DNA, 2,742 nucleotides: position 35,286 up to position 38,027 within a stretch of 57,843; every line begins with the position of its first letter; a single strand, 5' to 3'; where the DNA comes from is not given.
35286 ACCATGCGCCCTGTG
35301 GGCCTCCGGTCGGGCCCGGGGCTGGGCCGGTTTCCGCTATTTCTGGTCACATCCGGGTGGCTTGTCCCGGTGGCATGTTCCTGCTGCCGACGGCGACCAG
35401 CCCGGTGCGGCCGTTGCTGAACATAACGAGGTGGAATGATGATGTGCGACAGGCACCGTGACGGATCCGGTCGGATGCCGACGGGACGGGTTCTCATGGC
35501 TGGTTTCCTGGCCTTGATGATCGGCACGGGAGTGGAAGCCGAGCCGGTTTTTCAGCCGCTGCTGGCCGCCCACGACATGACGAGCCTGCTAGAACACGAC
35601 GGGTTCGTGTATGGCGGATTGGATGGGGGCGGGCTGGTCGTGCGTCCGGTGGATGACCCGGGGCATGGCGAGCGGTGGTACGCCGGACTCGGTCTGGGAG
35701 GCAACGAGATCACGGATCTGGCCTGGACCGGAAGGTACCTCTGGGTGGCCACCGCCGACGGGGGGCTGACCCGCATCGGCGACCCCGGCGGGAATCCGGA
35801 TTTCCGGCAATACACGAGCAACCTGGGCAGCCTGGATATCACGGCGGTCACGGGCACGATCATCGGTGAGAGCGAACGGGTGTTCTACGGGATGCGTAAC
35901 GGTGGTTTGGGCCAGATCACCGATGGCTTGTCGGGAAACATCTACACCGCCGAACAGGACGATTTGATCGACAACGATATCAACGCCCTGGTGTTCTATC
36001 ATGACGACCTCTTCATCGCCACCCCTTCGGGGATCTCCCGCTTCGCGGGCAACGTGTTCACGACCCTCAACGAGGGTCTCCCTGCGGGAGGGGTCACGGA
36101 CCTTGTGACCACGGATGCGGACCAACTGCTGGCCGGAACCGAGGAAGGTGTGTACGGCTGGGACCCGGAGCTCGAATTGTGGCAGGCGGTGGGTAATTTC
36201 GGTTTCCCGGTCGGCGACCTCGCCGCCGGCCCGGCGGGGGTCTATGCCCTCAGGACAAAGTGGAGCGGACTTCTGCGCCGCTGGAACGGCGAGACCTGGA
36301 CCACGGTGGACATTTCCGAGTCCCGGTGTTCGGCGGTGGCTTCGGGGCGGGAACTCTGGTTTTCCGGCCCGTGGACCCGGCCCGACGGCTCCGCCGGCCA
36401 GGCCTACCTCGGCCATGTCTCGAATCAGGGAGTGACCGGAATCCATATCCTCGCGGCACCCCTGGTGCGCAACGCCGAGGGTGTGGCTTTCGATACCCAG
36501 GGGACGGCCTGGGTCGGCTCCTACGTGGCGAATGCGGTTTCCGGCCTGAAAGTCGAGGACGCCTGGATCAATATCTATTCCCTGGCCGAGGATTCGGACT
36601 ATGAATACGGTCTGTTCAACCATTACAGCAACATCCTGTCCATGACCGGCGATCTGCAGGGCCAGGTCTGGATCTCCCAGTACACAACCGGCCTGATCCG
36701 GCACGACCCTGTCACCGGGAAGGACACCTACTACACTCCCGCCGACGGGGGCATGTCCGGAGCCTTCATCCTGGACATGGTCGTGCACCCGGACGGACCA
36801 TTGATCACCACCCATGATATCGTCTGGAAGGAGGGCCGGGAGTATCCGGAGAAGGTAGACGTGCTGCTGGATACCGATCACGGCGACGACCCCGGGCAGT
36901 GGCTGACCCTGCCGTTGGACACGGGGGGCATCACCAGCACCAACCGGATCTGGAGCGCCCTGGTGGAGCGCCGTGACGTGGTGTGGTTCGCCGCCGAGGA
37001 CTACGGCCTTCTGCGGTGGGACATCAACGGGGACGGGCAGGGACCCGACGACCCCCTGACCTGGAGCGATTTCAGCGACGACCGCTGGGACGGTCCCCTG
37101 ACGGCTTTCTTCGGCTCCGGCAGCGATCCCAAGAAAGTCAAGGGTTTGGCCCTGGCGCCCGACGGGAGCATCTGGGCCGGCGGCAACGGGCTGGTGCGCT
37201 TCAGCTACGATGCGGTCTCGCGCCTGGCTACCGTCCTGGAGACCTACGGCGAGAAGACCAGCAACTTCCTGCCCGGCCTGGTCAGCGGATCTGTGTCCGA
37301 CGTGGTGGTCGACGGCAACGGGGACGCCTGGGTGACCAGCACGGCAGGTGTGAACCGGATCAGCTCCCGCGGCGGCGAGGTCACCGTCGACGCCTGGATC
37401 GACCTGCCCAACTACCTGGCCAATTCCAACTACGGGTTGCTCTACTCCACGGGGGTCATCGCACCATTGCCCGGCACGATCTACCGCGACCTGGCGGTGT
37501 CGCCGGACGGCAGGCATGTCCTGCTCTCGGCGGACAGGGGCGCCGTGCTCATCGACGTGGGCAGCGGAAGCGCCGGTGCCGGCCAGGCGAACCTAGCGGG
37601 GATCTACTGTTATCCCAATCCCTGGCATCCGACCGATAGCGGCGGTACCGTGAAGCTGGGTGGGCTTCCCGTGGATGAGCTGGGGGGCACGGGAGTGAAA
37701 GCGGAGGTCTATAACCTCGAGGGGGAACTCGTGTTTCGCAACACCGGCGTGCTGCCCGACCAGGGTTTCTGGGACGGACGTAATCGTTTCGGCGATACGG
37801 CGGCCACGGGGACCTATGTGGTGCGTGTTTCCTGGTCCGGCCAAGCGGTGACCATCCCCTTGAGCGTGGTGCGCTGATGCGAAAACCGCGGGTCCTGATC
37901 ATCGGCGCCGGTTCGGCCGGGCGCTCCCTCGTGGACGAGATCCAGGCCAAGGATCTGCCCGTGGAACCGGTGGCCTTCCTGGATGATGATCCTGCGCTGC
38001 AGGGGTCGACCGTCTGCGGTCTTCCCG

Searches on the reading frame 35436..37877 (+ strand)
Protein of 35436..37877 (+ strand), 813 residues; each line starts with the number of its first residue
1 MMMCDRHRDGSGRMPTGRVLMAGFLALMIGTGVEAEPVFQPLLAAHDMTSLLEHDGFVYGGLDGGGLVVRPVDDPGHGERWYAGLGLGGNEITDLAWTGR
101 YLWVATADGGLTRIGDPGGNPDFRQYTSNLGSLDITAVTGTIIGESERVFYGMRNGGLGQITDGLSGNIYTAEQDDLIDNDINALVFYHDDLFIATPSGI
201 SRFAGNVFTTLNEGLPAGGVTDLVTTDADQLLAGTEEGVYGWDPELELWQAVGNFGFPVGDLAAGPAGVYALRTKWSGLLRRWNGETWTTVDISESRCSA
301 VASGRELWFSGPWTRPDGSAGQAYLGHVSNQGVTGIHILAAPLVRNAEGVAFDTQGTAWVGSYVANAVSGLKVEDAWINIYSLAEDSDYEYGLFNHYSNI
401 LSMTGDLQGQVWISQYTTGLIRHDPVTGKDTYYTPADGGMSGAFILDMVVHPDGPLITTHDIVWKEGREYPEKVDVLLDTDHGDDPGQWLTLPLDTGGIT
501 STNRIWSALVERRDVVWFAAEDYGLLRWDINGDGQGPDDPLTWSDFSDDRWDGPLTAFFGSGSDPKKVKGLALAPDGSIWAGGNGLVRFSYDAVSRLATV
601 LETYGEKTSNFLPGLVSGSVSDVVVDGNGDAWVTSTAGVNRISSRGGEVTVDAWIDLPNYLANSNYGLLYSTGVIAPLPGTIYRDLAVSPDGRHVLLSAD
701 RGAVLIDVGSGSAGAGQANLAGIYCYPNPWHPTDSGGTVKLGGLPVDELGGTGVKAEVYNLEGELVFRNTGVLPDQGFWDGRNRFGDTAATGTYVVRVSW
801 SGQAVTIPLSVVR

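Call 4: search_protein_families(library=pfam, proteins=[window:35436-37877:+], max_evalue=0.01)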
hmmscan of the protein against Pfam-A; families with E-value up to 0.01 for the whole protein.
window:35436-37877:+ (813 aa): 1 family
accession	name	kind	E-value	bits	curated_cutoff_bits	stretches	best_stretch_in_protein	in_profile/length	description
PF07494.17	Reg_prop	-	9.2e-07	28.8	20.4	0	614-635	1-22/24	Two component regulator propeller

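Call 7: search_protein_families(library=ncbifam, proteins=[window:35436-37877:+], max_evalue=0.001)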
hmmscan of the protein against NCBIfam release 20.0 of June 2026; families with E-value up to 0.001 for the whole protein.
window:35436-37877:+ (813 aa): 1 family
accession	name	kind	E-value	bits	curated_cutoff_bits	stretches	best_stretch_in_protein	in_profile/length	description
NF052228.1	T9SS_PorZ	equivalog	1.6e-09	36.8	260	1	563-801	529-743/757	type IX secretion system anionic LPS delivery protein PorZ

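Call 11: search_solved_structures(query=window:35436-37877:+, max_evalue=1, show_alignments=2)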
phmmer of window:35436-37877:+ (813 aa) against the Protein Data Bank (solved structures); distinct sequences matched with E-value up to 1: 0.

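Call 21: find_homologous_proteins(query=window:35436-37877:+)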
Query window:35436-37877:+ (813 aa): 97 proteins with E <= 0.001 among 8000 candidates.
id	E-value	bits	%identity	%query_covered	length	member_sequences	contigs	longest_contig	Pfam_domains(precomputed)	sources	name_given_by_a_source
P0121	0.0e+0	1869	100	100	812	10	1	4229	PF07494.18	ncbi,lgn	-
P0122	0.0e+0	1404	77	100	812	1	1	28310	PF07494.18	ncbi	-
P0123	0.0e+0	1264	70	100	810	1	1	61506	PF07494.18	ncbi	-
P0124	0.0e+0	1246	68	100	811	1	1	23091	-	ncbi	-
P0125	0.0e+0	1218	68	97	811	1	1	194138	PF07494.18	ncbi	-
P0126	0.0e+0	1113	64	96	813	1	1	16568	PF07494.18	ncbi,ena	-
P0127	0.0e+0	1110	63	98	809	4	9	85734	PF07494.18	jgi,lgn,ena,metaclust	metaclust:\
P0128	6.3e-292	989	58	99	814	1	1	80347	PF07494.18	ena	-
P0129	1.1e-284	965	56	98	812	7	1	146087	PF07494.18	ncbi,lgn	ncbi:MAG: hypothetical protein ABIK96_17370 [bacterium]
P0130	1.1e-272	925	57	98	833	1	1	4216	PF07494.18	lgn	-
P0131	4.0e-222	758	50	96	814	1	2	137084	PF07494.18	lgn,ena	-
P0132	5.5e-222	757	49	96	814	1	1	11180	PF07494.18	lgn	-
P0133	8.5e-222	757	48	95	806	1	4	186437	-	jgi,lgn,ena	-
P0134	1.5e-217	743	47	97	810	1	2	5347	PF07494.18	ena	-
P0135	1.8e-216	739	46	100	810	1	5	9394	PF07494.18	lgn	-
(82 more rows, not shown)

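Call 41: predict_structure(alignment_id=A2)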
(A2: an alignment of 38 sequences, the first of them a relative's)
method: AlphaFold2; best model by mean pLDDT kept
length: 812 residues; sequences in the alignment: 38
mean_pLDDT: 87.9   pTM: 0.80
mean pLDDT of the five models: 87.9, 87.3, 86.1, 85.7, 85.6
residues with pLDDT >= 90: 526; 70-90: 208; 50-70: 41; < 50: 37
segments of 3 or more residues with pLDDT < 50: 1-13, 24-32, 385-388, 711-716
pLDDT, mean of each block of 10 residues (from residue 1): 37 47 46 75 95 96 95 91 89 96 95 93 87 95 93 95 92 96 96 97 94 90 96 96 96 93 96 87 95 89 95 78 91 89 94 94 92 82 56 82 94 92 91 85 93 95 59 93 92 84 94 96 95 90 91 93 97 95 97 93 91 93 95 95 84 91 86 88 94 95 86 48 86 76 68 89 89 89 90 89 86 83
secondary structure, 60 per line:
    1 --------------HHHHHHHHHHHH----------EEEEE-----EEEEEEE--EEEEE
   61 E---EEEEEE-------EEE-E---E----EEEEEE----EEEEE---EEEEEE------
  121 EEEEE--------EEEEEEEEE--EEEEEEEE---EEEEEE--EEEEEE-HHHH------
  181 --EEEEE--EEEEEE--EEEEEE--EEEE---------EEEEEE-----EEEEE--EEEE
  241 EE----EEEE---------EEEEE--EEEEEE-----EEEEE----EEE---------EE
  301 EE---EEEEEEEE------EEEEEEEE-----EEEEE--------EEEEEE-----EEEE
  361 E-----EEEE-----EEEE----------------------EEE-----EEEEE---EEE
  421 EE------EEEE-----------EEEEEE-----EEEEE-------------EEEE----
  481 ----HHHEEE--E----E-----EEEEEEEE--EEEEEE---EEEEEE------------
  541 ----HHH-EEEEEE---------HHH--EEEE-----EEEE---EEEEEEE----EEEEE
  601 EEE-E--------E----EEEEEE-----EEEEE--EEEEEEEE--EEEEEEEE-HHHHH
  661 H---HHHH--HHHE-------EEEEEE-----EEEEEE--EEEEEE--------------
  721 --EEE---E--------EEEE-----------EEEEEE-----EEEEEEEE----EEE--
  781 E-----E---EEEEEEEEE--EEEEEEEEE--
elements in order (helices of 4 or more, strands of 3 or more residues): H15-26 E37-41 E47-53 E56-61 E65-70 E78-80 E91-96 E101-105 E109-114 E121-125 E134-142 E145-152 E156-161 E164-169 H171-174 E183-187 E190-195 E198-203 E206-209 E219-224 E230-234 E237-242 E247-250 E260-264 E267-272 E278-282 E287-289 E299-302 E306-313 E320-327 E333-337 E346-351 E357-361 E367-370 E376-379 E402-404 E410-414 E418-422 E429-432 E444-449 E455-459 E473-476 E488-490 E504-511 E514-519 E523-528 E549-554 E569-572 E578-581 E585-591 E596-603 E619-624 E630-634 E637-644 E647-654 H656-661 H665-668 E682-687 E693-698 E701-706 E723-725 E738-741 E753-758 E764-771 E776-778 E791-799 E802-810

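Call 45: fold_search(model_id=the predicted structure, library=pdb)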
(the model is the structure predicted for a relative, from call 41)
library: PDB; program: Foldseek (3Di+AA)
matches with E <= 10: 1845; with E <= 0.001: 1367
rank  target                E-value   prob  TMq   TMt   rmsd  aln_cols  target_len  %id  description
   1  5m11                  4.3e-27  1.00  0.58  0.62   9.9       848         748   16  Structural and functional probing of PorZ, an essential bacterial surface component of the type-IX secretion system of h (released 2016-11-09)
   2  4a2m_B                7.8e-22  1.00  0.33  0.35  18.2       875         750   11  Structure of the periplasmic domain of the heparin and heparan sulphate sensing hybrid two component system BT4663 in  (released 2012-05-02)
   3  4a2l_F                9.0e-22  1.00  0.32  0.34  18.8       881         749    9  Structure of the periplasmic domain of the heparin and heparan sulphate sensing hybrid two component system BT4663 in  (released 2012-05-02)
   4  4a2m_A                2.0e-21  1.00  0.32  0.34  18.3       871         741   10  Structure of the periplasmic domain of the heparin and heparan sulphate sensing hybrid two component system BT4663 in  (released 2012-05-02)
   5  4a2m_D                2.1e-21  1.00  0.32  0.35  18.5       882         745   10  Structure of the periplasmic domain of the heparin and heparan sulphate sensing hybrid two component system BT4663 in  (released 2012-05-02)
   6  3ott_B                3.1e-21  1.00  0.30  0.32  21.4       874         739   13  Crystal Structure of the extracellular domain of the putative one component system BT4673 from B. thetaiotaomicron (released 2011-08-10)
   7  4a2l_D                5.4e-21  1.00  0.32  0.34  19.4       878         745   10  Structure of the periplasmic domain of the heparin and heparan sulphate sensing hybrid two component system BT4663 in  (released 2012-05-02)
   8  4a2l_E                9.9e-21  1.00  0.32  0.34  19.4       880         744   10  Structure of the periplasmic domain of the heparin and heparan sulphate sensing hybrid two component system BT4663 in  (released 2012-05-02)
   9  4a2l_B                1.7e-20  1.00  0.31  0.34  19.4       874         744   10  Structure of the periplasmic domain of the heparin and heparan sulphate sensing hybrid two component system BT4663 in  (released 2012-05-02)
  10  3ott_A                1.9e-20  1.00  0.30  0.33  21.5       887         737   13  Crystal Structure of the extracellular domain of the putative one component system BT4673 from B. thetaiotaomicron (released 2011-08-10)
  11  4a2l_C                2.2e-20  1.00  0.32  0.34  19.2       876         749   10  Structure of the periplasmic domain of the heparin and heparan sulphate sensing hybrid two component system BT4663 in  (released 2012-05-02)
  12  4a2m_C                2.5e-20  1.00  0.32  0.35  18.4       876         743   10  Structure of the periplasmic domain of the heparin and heparan sulphate sensing hybrid two component system BT4663 in  (released 2012-05-02)
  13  3v9f_A                3.0e-20  1.00  0.27  0.29  19.7       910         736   12  Crystal Structure of the extracellular domain of the putative hybrid two component system BT3049 from B. thetaiotaomic (released 2012-03-14)
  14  3va6_A                3.5e-20  1.00  0.30  0.32  21.5       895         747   13  Crystal Structure of the extracellular domain of the putative hybrid two component system BT4673 from B. thetaiotaomic (released 2012-06-13)
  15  3va6_B                4.6e-20  1.00  0.31  0.33  21.2       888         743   13  Crystal Structure of the extracellular domain of the putative hybrid two component system BT4673 from B. thetaiotaomic (released 2012-06-13)
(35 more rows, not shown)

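Call 52: search_solved_structures(query=A2, max_evalue=1, show_alignments=1)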
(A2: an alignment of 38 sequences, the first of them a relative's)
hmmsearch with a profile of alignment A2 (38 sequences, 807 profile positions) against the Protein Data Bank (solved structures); distinct sequences matched with E-value up to 1: 9.
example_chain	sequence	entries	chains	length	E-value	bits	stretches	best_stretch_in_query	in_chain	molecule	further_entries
3v9f_A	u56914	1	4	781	2.3e-23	85.4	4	98-244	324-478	Two-component system sensor histidine kinase/response regulator, hybrid (One-component sys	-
4a2l_A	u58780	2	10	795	1.9e-21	79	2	41-244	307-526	TWO-COMPONENT SYSTEM SENSOR HISTIDINE KINASE/RESPONSE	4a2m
3ott_A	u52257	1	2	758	4.8e-18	67.8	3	207-270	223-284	Two-component system sensor histidine kinase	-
3va6_A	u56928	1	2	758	4.8e-18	67.8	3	207-270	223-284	Two-component system sensor histidine kinase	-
5m11_A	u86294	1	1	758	2.5e-17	65.4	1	550-807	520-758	Immunoreactive 84kD antigen PG93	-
6i38_A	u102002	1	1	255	0.00053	21.3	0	347-380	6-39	nv2Pizza6-AYW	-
6i37_A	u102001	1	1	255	0.0011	20.3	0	346-380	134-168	nv1Pizza6-AYW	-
6i39_A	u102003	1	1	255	0.0014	20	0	343-380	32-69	v31Pizza6-AYW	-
2z2p_A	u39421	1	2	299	0.18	13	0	350-418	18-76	Virginiamycin B lyase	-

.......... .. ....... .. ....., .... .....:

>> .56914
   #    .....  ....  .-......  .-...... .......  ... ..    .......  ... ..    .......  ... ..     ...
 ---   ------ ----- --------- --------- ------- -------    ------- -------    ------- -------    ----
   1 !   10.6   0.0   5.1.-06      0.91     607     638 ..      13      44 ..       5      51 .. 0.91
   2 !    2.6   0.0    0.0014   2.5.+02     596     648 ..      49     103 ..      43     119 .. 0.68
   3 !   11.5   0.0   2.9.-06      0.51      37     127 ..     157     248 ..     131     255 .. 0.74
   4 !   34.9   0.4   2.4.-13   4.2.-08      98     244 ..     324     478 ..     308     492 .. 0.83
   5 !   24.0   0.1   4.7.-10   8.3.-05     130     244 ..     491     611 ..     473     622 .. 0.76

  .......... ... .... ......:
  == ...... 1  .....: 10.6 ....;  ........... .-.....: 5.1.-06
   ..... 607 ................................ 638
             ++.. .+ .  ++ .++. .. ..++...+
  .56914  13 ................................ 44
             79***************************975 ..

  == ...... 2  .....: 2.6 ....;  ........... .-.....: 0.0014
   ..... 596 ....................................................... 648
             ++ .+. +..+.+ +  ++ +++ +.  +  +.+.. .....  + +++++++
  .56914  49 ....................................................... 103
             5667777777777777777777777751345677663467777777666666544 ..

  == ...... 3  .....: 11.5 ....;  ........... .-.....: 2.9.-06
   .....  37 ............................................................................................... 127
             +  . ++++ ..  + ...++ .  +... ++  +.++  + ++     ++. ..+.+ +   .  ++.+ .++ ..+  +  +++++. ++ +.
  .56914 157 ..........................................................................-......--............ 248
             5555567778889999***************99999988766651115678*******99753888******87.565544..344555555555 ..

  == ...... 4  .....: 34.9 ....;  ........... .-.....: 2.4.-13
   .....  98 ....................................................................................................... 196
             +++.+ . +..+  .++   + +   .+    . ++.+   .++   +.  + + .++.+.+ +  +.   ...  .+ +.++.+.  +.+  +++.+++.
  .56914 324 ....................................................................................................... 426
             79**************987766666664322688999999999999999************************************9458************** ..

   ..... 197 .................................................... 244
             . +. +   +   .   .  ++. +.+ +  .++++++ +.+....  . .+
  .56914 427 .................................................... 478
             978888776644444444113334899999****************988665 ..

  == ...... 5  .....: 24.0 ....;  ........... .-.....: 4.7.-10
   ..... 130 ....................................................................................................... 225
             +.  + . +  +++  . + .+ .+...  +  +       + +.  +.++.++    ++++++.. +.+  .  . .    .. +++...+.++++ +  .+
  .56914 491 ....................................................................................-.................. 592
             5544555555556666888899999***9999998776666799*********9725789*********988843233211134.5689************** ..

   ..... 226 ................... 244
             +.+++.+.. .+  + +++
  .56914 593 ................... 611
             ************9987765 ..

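Call 65: search_protein_families(library=ncbifam, alignment_id=A2, max_evalue=0.01)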
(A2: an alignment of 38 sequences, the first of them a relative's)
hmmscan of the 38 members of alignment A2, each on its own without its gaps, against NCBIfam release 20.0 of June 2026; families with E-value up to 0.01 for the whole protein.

A. member 1, P0121 (812 aa): 1 family
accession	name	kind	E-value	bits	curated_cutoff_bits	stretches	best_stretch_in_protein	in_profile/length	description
NF052228.1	T9SS_PorZ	equivalog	1.7e-09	36.7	260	1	562-800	529-743/757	type IX secretion system anionic LPS delivery protein PorZ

B. families by the number of members that match (of 38 scanned): 10 families
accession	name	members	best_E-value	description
NF052228.1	T9SS_PorZ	38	9e-18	type IX secretion system anionic LPS delivery protein PorZ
TIGR04183.1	Por_Secre_tail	33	5.6e-10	T9SS type A sorting domain-containing protein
NF045728.1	glycosyl_F510_1955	6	5.1e-05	F510_1955 family glycosylhydrolase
NF038113.1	T9SSA_dep_M36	4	0.00082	T9SS-dependent M36 family metallopeptidase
NF033707.1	T9SS_sortase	3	0.0014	type IX secretion system sortase PorU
NF033206.1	ScyE_fam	2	0.00016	ScyD/ScyE family protein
NF009452.0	PRK12812.1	2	0.0012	flagellar basal body rod modification protein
NF009276.0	PRK12633.1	1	0.00059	flagellar basal body rod modification protein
TIGR00062.1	L27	1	0.004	50S ribosomal protein L27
NF005176.1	PRK06655.1-1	1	0.0057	flagellar hook assembly protein FlgD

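Call 111: search_protein_representatives(alignment_id=A2)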
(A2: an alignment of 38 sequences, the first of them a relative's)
Query: 38 sequences, 807 profile positions. Proteins with E-value up to 0.001 (for the whole library): 76481; up to 1e-10: 26122; up to 1e-30: 753. The best 150 are listed.
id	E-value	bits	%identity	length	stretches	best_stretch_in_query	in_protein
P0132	0.0e+00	1168.8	-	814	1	9-807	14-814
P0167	0.0e+00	1141.4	-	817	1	13-807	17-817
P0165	0.0e+00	1023.9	-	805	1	14-807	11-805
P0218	0.0e+00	1015.7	-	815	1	12-807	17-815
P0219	7.2e-296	1000.0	-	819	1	17-807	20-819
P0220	7.7e-296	999.9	-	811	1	10-806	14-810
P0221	9.2e-295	996.3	-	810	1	6-807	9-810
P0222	5.8e-289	977.1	-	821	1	14-807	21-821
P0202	1.6e-288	975.6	-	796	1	16-807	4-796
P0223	1.9e-287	972.1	-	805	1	12-807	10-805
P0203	3.8e-287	971.1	-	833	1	10-807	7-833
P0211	1.9e-279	945.7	-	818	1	14-807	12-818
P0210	5.6e-277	937.5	-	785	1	22-807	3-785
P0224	1.3e-275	932.9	-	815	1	13-807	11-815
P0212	9.3e-275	930.1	-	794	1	13-807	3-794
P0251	4.3e-103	362.4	-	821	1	36-807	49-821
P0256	1.5e-93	330.8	-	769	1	28-807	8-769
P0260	1.3e-88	314.4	-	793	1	17-806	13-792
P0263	1.2e-86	308.0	-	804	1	34-807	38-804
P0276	2.4e-67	244.2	-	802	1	12-807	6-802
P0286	4.0e-60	220.2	-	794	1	37-807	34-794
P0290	8.1e-57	209.3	-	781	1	14-805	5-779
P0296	5.0e-55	203.4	-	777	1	19-807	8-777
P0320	1.5e-49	185.2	-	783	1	11-807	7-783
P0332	1.7e-46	175.2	-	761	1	60-806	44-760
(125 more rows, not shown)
